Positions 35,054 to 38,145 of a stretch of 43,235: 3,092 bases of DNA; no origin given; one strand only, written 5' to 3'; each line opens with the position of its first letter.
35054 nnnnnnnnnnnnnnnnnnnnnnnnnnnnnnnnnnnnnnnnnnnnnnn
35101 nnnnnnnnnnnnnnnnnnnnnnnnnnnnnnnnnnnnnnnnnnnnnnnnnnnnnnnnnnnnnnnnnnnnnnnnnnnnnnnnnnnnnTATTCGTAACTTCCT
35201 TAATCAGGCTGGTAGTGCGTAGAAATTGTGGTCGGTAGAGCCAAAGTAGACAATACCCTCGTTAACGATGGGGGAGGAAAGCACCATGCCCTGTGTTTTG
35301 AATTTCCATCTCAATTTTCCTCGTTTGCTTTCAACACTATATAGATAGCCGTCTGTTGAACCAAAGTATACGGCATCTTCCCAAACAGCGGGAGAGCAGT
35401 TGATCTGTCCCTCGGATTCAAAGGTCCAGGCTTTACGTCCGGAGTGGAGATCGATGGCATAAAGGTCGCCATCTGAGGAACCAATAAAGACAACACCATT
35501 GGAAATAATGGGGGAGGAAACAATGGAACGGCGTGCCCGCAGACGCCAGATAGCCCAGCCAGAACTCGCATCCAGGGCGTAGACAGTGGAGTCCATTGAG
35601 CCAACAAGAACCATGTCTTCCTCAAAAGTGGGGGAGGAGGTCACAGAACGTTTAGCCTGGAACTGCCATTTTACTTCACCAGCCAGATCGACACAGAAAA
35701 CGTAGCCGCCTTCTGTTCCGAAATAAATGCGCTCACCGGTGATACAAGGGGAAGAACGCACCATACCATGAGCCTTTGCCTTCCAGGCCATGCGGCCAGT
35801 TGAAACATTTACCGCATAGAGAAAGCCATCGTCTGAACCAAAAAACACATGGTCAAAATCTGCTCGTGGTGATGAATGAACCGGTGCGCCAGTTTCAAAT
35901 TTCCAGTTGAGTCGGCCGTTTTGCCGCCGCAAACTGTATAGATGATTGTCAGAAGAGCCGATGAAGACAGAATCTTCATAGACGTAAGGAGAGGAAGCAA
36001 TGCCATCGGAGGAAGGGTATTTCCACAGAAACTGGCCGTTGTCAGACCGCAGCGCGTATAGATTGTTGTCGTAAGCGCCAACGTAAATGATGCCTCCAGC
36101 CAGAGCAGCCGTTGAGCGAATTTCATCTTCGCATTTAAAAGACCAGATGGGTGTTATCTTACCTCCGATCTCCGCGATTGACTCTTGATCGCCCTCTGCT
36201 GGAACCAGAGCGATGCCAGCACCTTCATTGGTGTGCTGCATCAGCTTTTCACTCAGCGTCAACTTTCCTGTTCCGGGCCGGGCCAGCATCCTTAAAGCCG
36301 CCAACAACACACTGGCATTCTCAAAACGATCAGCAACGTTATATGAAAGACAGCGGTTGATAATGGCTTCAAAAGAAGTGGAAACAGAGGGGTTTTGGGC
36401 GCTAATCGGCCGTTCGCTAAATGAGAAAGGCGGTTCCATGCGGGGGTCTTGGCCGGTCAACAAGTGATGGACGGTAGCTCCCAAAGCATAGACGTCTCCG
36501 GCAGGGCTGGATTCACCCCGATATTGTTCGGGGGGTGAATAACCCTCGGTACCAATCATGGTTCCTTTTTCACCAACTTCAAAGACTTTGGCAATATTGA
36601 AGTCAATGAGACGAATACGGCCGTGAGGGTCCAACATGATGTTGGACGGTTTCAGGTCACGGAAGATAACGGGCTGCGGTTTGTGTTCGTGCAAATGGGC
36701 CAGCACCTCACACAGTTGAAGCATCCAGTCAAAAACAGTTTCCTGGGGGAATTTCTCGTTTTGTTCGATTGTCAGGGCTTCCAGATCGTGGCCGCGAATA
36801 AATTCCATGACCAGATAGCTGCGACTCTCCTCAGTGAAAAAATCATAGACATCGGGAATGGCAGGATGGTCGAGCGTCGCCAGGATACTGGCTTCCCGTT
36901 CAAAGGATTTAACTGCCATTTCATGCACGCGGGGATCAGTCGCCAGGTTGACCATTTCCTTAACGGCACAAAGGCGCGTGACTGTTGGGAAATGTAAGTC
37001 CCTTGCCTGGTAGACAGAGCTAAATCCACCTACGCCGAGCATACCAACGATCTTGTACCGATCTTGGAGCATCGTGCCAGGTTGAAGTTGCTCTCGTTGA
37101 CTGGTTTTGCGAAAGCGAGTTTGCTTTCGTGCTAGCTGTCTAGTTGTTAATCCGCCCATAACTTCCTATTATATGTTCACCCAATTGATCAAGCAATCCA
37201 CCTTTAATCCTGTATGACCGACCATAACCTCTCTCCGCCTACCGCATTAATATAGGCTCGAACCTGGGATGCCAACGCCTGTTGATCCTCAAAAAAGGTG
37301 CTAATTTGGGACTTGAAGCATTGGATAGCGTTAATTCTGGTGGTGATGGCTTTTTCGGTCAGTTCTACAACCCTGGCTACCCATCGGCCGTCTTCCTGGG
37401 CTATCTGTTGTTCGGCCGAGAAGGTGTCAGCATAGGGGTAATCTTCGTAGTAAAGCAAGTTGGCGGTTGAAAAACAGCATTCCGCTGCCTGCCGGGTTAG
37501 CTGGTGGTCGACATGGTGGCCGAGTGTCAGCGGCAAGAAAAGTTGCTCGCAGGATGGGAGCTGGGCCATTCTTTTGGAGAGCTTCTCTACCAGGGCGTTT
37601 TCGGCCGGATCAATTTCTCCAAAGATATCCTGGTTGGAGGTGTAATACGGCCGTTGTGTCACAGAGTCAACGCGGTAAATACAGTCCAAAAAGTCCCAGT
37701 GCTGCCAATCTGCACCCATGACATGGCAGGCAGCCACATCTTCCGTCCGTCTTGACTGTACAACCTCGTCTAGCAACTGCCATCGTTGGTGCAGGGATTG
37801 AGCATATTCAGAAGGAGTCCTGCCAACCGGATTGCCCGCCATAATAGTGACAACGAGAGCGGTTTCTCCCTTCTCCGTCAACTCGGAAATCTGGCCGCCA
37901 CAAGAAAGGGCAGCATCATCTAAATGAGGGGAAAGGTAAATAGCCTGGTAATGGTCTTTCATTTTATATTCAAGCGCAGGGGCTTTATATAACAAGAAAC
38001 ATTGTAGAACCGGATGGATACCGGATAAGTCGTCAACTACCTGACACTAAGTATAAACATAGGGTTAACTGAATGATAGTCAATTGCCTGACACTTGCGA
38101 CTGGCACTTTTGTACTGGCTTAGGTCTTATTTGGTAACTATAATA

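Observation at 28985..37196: Kinase(PQQ)-PP2C-vWA-FHA-80aa-orphan response regulator-RelA/SpoT: a phospho-Thr module apparently co-transcribed with the alarmone enzyme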

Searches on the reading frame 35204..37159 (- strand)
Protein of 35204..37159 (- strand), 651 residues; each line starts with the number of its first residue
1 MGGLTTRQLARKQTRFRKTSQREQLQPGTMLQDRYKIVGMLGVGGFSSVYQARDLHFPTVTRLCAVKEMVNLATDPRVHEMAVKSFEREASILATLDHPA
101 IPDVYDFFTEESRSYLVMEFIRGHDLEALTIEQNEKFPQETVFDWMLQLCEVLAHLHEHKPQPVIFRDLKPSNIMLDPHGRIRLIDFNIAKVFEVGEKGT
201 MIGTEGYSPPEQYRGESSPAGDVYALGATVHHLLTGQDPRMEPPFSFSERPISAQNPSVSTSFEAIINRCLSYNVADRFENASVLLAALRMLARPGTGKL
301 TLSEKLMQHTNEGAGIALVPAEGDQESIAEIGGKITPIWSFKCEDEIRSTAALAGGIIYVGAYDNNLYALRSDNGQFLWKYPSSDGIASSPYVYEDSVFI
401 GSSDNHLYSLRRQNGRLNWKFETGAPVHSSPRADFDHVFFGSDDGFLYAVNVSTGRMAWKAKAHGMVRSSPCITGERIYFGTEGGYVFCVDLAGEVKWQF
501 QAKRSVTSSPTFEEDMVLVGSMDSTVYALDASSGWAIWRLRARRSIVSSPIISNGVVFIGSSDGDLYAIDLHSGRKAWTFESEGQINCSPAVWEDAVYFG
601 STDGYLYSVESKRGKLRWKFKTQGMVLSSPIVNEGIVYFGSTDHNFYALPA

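Call 3: search_protein_families(library=pfam, proteins=[window:35204-37159:-], max_evalue=0.01)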
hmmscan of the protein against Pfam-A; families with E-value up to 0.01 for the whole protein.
window:35204-37159:- (651 aa): 14 families
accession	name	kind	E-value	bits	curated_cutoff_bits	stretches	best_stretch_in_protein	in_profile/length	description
PF13570.13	Beta-prop_ACSF4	-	2.7e-96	323.3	133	3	337-511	83-262/329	Beta-alanine-activating enzyme, beta-propeller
PF13360.13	PQQ_2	-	6.3e-55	186.8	27.6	4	485-584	3-103/233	Outer membrane protein assembly factor BamB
PF00069.31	Pkinase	-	9.4e-41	140.4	31.7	1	35-281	1-254/263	Protein kinase domain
PF07714.23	PK_Tyr_Ser-Thr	-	8.3e-22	78.2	23.1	1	39-280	5-250/258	Protein tyrosine and serine/threonine kinase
PF01011.28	PQQ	-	2.1e-14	53.6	26.7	1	546-626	49-146/595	Glucose/ethanol/alcohol dehydrogenase, beta-propeller domain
PF25292.1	Beta-prop_CGLA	-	5.7e-14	52.7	26.8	1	455-532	18-105/316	Lambda-carrageenase beta-propeller domain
PF03109.22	ABC1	-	3.3e-06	26.9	22.9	1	91-191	122-215/244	ABC1 atypical kinase-like domain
PF23414.1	Beta-prop_EML_2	-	3.9e-06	26.9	90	1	438-535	13-114/266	Echinoderm microtubule-associated protein second beta-propeller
PF01636.29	APH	-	2e-05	24.9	23.2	1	147-190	148-197/239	Phosphotransferase enzyme family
PF01163.29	RIO1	-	0.00044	20.4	22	1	79-187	48-148/187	RIO domain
PF25171.1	Beta-prop_WDR36-Utp21_1st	-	0.0021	17.9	80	0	343-576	26-227/266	WDR36/Utp21 first beta-propeller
PF24807.1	WD40_CDC20-Fz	-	0.0024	17.7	200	0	505-585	52-136/292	CDC20/Fizzy WD40 domain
PF17005.11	WD40_like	-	0.0048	16.8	40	0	512-608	10-106/301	WD40-like domain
PF14531.12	Kinase-like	-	0.0076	16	25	0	147-212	152-212/289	Kinase-like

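Call 32: search_protein_families(library=ncbifam, proteins=[window:35204-37159:-], max_evalue=0.001)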
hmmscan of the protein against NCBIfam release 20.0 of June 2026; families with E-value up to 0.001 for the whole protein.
window:35204-37159:- (651 aa): 21 families
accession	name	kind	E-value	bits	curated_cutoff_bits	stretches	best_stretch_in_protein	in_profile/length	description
TIGR03300.1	assembly_YfgL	equivalog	1e-79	268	285.2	4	464-583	54-174/377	outer membrane protein assembly factor BamB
NF053615.1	SerThrKinAfsKStmc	equivalog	7.6e-67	226.6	1300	5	484-651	627-801/809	protein serine/threonine kinase AfsK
NF033483.0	PknB_PASTA_kin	equivalog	8.3e-54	183.6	450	1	28-296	2-272/563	Stk1 family PASTA domain-containing Ser/Thr kinase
NF008351.0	PRK11138.1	equivalog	4.2e-45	153.9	423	5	517-583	123-189/394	outer membrane protein assembly factor BamB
NF047741.1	antiphage_MADS6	equivalog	1.5e-38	132.8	460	2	14-160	476-611/612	methylation-associated defense system protein kinase MAD6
NF038150.1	lanthi_synth_IV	equivalog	1e-37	129.9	650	1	22-253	181-408/851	class IV lanthionine synthetase LanL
TIGR03075.1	PQQ_enz_alc_DH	subfamily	5.9e-29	101.1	480.05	3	543-626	58-152/530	PQQ-dependent dehydrogenase, methanol/ethanol family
TIGR04528.1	acido_non_PQQ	subfamily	1.1e-24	87.1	650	2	544-621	48-129/493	acido-empty-quinoprotein group A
NF038151.1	lanthi_synth_III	equivalog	7.1e-24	84.2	575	1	35-235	222-424/833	class III lanthionine synthetase LanKC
NF052427.1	StpK7MSMEG_1200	equivalog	1.4e-23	83.2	900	1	34-291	8-267/601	serine/threonine protein kinase StpK7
NF009651.0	PRK13184.1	equivalog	8.3e-19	67.1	839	1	33-239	2-230/932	serine/threonine-protein kinase PknD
TIGR03903.1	TOMM_kin_cyc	equivalog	9e-19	66.8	705.75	1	74-237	16-186/1267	TOMM system kinase/cyclase fusion protein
NF033442.0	BREX_PglW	equivalog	6.9e-15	53.9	990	1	25-288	504-765/1391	BREX system serine/threonine kinase PglW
NF058632.1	SerThrKinPrkT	equivalog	9.3e-11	41.3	280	1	28-186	11-161/322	serine/threonine protein kinase PrkT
NF043056.1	T4SS_LegK1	equivalog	1.9e-09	36.7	550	1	86-229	125-279/516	Dot/Icm T4SS effector kinase LegK1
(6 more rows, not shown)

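Call 77: search_protein_families(library=padloc, proteins=[window:35204-37159:-], max_evalue=0.001)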
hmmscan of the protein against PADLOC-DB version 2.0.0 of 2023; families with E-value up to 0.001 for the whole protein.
window:35204-37159:- (651 aa): 32 families (the best 25 are shown)
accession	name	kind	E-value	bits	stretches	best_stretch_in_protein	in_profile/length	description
PDLC04044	PD-T4-6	-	1.8e-58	196.5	1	24-298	23-298/372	-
PDLC04045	PD-T4-6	-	3.3e-57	192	1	21-294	20-300/350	-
PDLC04042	PD-T4-6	-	1.4e-54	183.7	1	28-294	4-274/292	-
PDLC04138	mad6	-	1.5e-54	184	1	7-295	25-316/659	mads_6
PDLC04062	PD-T4-6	-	5.8e-50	168.6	1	30-292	29-293/450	-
PDLC04053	PD-T4-6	-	3.4e-48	162.7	1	33-297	9-276/311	-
PDLC04047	PD-T4-6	-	6.2e-48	161.6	1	27-291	4-271/327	-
PDLC04060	PD-T4-6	-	5.7e-46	155.4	1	28-310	3-287/486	-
PDLC04057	PD-T4-6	-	4.4e-44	149.2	1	28-291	3-269/443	-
PDLC04051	PD-T4-6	-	1.3e-43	147.7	1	30-328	29-329/476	-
PDLC04054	PD-T4-6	-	2e-43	147.1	1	27-295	5-276/347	-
PDLC04061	PD-T4-6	-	5e-43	146.4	1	25-295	8-286/510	-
PDLC04043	PD-T4-6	-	2.5e-41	140.2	1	31-290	13-275/452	-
PDLC04052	PD-T4-6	-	4.1e-41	139.7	1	29-293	5-277/496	-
PDLC04048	PD-T4-6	-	1.3e-40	137.8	1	26-239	3-211/354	-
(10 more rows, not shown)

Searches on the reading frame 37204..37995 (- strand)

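Call 3: search_protein_families(library=pfam, proteins=[window:37204-37995:-], max_evalue=0.01)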
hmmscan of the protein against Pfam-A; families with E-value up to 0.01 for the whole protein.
window:37204-37995:- (263 aa): 1 family
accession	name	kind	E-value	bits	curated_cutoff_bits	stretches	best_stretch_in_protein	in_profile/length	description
PF02585.22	PIG-L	-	1.2e-13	52.1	28.2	1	21-172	3-126/129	GlcNAc-PI de-N-acetylase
